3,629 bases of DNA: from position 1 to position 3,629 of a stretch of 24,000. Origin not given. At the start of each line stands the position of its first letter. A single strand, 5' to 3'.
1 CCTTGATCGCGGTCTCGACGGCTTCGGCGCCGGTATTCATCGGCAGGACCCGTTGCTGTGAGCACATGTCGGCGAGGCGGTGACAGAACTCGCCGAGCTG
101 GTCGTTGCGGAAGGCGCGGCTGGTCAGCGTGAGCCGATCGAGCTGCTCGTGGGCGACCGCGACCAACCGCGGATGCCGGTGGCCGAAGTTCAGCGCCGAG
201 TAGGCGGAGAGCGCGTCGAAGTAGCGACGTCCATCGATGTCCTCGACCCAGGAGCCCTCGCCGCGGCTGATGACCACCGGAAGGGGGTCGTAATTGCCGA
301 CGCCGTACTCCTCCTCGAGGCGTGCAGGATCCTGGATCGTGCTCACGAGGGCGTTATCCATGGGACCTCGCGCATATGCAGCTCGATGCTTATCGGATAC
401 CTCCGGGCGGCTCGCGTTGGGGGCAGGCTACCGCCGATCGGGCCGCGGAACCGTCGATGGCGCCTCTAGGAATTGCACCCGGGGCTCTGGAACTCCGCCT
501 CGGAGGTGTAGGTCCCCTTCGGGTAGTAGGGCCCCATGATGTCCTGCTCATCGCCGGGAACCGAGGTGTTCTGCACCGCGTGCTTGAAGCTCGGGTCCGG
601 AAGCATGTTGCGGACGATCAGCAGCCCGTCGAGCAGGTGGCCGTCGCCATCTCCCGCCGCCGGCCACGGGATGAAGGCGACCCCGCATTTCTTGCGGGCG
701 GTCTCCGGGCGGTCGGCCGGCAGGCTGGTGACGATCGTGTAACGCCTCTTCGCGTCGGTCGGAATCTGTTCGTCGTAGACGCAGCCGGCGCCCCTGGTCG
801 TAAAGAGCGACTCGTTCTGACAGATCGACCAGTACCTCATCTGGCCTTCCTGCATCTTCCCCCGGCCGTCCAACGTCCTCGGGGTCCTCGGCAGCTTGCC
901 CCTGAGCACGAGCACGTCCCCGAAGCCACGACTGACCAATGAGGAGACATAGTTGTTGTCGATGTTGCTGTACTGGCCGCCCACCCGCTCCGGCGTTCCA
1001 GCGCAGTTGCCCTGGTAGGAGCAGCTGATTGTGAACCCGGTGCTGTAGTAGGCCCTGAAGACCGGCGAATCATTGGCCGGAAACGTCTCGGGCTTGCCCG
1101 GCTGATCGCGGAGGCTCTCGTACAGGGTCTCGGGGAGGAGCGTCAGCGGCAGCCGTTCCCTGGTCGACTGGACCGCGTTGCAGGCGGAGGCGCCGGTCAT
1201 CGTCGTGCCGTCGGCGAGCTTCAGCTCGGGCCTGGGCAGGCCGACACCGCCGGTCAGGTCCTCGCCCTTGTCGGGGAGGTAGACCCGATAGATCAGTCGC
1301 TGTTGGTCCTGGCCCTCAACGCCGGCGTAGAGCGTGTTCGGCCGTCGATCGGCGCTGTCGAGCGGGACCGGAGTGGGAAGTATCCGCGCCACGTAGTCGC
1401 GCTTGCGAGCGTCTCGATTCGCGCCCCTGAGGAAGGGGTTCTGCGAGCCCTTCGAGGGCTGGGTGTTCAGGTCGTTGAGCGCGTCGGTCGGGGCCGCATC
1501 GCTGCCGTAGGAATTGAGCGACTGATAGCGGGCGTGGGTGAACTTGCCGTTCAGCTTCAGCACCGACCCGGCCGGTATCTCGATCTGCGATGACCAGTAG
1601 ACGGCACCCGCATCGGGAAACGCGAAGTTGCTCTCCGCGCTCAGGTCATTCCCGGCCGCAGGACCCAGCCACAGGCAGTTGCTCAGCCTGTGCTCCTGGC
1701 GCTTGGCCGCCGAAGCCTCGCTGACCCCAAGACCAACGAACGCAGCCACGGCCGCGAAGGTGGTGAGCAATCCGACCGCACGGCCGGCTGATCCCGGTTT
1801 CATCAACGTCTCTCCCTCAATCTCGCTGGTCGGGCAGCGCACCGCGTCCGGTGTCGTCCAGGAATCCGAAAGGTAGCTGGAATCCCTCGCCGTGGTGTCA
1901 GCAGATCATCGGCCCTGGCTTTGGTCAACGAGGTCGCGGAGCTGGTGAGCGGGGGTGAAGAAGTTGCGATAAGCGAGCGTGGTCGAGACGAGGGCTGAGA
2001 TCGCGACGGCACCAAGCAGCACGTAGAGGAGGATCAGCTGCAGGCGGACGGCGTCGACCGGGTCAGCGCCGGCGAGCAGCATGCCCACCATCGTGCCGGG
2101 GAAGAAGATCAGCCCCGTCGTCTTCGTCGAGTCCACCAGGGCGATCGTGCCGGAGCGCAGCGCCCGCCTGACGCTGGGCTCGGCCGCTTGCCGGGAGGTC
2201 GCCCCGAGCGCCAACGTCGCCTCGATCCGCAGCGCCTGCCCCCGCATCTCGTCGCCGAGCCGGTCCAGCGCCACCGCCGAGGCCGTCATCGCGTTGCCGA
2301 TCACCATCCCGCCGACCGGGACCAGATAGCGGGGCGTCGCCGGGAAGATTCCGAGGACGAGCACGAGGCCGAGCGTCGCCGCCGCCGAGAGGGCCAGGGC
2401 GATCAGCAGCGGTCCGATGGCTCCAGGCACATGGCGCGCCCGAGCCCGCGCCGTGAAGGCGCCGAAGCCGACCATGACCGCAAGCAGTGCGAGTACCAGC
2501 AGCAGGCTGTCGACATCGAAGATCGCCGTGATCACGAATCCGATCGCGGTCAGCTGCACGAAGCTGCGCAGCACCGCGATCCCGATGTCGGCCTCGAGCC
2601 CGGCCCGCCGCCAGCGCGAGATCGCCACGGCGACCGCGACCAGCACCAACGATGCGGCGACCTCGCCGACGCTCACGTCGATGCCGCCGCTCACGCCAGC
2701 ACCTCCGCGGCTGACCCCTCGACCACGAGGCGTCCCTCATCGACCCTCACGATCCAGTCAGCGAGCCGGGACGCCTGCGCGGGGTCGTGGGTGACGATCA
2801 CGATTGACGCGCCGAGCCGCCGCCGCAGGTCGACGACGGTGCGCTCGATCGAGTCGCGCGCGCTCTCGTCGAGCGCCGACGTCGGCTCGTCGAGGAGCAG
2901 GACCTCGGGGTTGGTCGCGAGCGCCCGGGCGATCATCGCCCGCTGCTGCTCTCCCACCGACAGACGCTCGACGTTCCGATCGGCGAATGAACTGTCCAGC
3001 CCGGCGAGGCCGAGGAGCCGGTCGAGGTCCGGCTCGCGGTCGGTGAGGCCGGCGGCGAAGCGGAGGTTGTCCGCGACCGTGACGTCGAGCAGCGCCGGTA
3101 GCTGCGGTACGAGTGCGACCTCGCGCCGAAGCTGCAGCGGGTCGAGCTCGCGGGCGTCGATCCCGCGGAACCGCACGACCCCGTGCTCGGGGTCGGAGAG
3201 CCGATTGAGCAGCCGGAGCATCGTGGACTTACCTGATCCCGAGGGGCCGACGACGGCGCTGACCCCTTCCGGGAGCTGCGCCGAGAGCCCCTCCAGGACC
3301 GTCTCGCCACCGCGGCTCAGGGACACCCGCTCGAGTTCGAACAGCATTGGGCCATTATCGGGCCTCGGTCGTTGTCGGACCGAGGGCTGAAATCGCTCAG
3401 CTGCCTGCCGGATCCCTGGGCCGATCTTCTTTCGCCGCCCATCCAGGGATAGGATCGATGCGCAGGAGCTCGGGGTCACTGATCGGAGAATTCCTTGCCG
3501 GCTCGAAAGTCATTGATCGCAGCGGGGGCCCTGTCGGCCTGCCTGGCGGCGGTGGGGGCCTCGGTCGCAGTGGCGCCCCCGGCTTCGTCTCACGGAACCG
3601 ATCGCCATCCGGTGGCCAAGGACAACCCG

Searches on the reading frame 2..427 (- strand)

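Call 64: search_protein_families(library=pfam, proteins=[window:2-427:-], max_evalue=0.001)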
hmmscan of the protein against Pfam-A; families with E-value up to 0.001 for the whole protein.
window:2-427:- (142 aa): 1 family
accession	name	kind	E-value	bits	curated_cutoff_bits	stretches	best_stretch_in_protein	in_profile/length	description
PF00202.27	Aminotran_3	-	3.8e-29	102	30.5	1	45-142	5-103/403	Aminotransferase class-III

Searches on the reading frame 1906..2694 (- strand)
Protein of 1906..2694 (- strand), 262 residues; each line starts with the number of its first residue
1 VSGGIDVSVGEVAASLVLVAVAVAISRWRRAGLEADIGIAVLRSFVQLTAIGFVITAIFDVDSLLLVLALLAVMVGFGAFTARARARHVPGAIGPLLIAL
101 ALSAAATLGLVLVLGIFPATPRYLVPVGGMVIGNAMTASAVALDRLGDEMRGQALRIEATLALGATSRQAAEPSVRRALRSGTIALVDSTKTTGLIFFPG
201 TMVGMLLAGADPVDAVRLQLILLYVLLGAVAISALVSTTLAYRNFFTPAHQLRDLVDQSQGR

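Call 7: search_protein_families(library=pfam, proteins=[window:1906-2694:-], max_evalue=0.001)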
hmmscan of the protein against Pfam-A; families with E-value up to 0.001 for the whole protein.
window:1906-2694:- (262 aa): 1 family
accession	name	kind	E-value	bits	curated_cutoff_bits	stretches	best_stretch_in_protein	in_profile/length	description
PF03649.18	UPF0014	-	2.9e-67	227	22.6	1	11-246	3-242/242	Uncharacterised protein family (UPF0014)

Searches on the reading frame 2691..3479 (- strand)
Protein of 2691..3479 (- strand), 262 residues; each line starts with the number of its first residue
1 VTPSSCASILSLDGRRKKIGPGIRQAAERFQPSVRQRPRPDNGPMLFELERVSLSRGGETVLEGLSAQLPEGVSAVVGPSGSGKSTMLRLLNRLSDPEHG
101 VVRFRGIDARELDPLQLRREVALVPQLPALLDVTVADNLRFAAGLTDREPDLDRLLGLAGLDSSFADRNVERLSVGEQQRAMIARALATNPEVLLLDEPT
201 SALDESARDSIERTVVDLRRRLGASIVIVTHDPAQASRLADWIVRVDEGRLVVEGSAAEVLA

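Call 7: search_protein_families(library=pfam, proteins=[window:2691-3479:-], max_evalue=0.001)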
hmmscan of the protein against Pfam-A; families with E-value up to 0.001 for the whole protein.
window:2691-3479:- (262 aa): 7 families
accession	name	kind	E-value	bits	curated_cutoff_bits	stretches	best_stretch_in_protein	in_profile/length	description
PF00005.33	ABC_tran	-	4.1e-27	95.9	25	1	64-201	3-137/137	ABC transporter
PF13304.12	AAA_21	-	1.1e-09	39.2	27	1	171-233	236-300/304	AAA domain, putative AbiEii toxin, Type IV TA system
PF02463.25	SMC_N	-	5.9e-05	23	40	0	67-88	20-41/220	RecF/RecN/SMC N terminal domain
PF09818.15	ABC_ATPase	-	6.5e-05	22.5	23.2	0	61-93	71-101/283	P-loop domain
PF13191.12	AAA_16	-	7.5e-05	23.7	32.6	1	69-215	23-156/167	AAA ATPase domain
PF13401.12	AAA_22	-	0.00014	22.6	27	1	71-121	5-54/130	AAA domain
PF03193.22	RsgA_GTPase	-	0.00078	19.7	30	0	56-93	91-128/174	RsgA GTPase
